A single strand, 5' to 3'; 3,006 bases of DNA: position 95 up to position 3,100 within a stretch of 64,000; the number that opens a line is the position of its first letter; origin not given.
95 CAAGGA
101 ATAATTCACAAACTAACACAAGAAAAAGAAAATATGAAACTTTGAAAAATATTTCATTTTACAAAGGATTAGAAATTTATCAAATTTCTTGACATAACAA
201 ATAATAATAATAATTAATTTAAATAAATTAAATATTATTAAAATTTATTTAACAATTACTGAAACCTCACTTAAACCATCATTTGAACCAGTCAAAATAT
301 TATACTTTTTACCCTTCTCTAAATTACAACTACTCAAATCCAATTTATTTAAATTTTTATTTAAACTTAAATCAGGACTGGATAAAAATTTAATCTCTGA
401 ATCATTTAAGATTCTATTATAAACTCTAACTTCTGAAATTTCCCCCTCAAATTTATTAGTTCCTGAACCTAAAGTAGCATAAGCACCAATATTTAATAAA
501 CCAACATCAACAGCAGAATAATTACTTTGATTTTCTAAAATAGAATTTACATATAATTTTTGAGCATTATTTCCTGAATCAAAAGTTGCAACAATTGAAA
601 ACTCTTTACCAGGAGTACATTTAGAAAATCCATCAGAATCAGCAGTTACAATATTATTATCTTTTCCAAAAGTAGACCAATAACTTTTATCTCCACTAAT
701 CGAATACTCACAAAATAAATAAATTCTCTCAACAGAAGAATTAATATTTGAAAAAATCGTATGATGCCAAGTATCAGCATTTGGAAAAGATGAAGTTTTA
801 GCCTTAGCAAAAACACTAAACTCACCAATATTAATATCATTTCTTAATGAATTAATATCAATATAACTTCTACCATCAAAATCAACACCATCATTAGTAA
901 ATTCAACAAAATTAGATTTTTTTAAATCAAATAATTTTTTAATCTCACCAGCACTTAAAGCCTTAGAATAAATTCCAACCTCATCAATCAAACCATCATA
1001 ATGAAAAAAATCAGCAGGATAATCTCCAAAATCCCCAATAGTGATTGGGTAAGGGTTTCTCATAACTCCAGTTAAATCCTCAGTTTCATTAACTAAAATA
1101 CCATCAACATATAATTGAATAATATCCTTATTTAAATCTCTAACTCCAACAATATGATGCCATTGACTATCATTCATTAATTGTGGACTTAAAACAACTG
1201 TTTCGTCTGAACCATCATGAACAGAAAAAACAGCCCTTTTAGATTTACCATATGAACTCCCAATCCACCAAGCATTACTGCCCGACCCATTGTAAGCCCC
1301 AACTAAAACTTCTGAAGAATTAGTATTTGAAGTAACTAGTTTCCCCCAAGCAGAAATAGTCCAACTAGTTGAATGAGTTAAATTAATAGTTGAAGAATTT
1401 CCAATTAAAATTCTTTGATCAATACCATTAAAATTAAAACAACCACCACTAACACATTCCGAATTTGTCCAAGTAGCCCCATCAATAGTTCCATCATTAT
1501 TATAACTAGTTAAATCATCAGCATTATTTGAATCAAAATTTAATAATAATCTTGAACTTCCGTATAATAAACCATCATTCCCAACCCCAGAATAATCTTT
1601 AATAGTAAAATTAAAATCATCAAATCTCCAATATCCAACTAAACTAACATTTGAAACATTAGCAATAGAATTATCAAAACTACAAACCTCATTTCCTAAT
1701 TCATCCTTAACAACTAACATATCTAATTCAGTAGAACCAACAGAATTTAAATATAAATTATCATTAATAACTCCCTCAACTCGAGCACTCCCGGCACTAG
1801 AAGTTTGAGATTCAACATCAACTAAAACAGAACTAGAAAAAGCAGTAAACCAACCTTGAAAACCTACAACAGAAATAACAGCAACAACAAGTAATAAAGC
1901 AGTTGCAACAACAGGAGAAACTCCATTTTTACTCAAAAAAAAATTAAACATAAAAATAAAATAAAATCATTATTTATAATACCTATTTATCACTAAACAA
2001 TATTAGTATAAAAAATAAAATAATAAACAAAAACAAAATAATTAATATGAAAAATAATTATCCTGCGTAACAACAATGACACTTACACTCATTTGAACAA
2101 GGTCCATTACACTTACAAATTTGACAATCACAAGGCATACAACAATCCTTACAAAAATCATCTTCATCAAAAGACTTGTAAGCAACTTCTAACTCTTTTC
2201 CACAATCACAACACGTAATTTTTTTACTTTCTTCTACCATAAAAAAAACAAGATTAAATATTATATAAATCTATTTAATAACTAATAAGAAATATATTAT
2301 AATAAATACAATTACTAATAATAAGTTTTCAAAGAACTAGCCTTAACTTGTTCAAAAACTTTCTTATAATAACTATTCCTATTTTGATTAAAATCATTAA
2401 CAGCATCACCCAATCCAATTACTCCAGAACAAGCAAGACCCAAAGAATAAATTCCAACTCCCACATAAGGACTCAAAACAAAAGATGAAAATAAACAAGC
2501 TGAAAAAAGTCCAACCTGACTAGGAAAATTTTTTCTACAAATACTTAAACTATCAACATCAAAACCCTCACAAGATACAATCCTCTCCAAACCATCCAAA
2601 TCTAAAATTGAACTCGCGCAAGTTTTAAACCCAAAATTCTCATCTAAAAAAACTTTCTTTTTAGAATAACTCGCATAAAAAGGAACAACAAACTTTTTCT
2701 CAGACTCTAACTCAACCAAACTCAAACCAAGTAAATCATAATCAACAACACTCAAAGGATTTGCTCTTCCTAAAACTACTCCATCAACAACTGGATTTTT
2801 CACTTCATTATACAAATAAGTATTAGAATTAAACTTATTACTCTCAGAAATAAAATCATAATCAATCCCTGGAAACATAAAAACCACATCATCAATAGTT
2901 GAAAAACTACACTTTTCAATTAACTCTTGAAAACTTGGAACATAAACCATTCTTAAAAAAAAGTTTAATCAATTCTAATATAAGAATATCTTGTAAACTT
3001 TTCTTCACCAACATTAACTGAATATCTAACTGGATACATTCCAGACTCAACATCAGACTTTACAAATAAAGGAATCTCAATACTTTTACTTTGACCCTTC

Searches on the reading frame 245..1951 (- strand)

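Call 9: search_protein_families(library=pfam, proteins=[window:245-1951:-], max_evalue=0.01)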
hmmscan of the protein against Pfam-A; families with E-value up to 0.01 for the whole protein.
window:245-1951:- (568 aa): 5 families
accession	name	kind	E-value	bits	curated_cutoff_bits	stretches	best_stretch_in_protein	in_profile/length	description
PF13385.13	Laminin_G_3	-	1.4e-31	110.2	27.6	2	189-338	12-151/151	Concanavalin A-like lectin/glucanases superfamily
PF02973.23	Sialidase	-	1.1e-08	35.3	26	1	453-521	108-182/189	Sialidase, N-terminal domain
PF02210.31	Laminin_G_2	-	3.9e-05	24.5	22.9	1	239-308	29-99/126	Laminin G domain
PF00354.24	Pentaxin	-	0.0013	18.9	25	0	499-533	142-175/194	Pentaxin family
PF00054.30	Laminin_G_1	-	0.0033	18.1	24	1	241-292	32-81/131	Laminin G domain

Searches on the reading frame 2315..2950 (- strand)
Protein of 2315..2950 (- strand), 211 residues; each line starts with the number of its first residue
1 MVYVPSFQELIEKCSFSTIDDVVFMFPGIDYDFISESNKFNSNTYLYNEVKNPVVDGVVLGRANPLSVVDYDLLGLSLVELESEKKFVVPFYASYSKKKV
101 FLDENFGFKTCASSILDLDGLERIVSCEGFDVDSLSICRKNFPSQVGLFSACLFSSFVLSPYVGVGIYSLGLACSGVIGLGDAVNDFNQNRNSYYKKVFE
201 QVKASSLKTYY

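Call 9: search_protein_families(library=pfam, proteins=[window:2315-2950:-], max_evalue=0.01)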
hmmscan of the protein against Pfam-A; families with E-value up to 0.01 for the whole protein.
window:2315-2950:- (211 aa): 1 family
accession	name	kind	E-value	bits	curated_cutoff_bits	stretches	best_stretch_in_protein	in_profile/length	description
PF14626.12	RNase_Zc3h12a_2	-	0.0086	16.7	23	0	2-52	28-78/122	Zc3h12a-like Ribonuclease NYN domain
